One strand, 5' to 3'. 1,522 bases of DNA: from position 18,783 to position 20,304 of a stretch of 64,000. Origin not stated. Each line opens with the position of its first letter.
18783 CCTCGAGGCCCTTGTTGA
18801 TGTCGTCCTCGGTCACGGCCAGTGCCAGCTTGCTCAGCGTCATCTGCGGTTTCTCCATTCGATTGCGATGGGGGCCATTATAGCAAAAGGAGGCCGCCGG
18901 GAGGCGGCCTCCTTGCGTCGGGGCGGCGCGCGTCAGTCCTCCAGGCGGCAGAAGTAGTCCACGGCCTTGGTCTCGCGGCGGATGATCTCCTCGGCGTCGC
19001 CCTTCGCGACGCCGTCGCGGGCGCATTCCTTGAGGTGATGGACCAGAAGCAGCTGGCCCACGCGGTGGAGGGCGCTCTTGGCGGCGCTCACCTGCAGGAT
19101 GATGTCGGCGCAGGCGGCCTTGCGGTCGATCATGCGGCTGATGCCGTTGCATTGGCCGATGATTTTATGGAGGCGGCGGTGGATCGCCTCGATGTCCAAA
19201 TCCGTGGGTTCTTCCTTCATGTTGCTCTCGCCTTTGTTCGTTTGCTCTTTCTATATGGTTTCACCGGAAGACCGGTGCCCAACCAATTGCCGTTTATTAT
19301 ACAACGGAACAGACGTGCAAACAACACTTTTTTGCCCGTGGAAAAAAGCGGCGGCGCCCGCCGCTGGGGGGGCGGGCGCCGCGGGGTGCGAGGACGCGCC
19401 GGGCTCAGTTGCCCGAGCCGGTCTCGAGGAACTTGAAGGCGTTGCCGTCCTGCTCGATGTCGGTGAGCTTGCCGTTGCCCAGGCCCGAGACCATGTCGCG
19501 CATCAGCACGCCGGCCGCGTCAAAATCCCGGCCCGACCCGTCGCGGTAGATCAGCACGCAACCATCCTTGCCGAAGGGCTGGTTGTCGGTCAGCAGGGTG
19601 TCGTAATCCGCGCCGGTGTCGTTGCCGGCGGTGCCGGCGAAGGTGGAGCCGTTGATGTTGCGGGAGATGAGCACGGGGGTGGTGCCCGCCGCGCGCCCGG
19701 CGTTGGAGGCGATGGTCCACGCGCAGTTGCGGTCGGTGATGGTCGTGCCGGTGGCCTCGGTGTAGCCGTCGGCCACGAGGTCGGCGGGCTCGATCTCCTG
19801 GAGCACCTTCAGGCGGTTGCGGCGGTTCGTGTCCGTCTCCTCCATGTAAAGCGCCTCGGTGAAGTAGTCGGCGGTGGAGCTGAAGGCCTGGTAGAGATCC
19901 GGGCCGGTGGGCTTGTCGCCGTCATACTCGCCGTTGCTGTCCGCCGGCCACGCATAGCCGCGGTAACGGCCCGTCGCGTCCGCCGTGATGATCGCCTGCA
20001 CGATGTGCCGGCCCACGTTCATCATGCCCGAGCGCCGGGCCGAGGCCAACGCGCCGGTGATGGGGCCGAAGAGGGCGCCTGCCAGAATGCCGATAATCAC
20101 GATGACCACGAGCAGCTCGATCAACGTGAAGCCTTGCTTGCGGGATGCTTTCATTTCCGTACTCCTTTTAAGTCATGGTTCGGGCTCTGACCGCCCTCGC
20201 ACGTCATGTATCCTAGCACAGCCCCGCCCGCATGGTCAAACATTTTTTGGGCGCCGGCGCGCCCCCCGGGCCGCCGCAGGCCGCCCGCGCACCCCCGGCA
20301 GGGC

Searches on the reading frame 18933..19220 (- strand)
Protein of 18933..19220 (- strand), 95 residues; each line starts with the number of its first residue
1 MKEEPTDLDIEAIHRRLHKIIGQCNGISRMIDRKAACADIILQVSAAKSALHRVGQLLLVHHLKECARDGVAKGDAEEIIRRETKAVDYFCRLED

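Call 66: search_protein_families(library=pfam, proteins=[window:18933-19220:-], max_evalue=0.00001)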
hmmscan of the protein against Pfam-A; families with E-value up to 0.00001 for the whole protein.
window:18933-19220:- (95 aa): 1 family
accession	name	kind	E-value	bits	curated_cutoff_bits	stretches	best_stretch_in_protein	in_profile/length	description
PF02583.22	Trns_repr_metal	-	9e-20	71.3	22.8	1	11-79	3-68/78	Metal-sensitive transcriptional repressor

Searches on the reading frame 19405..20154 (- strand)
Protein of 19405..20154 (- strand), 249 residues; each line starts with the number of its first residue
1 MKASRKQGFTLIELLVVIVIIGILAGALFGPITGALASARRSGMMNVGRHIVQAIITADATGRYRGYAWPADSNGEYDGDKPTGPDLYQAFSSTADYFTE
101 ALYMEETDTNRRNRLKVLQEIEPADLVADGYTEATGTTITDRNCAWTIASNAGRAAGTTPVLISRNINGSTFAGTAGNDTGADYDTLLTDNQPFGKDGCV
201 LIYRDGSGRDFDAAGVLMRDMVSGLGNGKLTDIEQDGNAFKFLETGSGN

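Call 66: search_protein_families(library=pfam, proteins=[window:19405-20154:-], max_evalue=0.00001)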
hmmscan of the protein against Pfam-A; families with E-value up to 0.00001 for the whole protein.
window:19405-20154:- (249 aa): 1 family
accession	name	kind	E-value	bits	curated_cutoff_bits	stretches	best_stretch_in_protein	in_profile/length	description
PF07963.17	N_methyl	-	1.1e-09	37.9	21.2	1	4-29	2-27/27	Prokaryotic N-terminal methylation motif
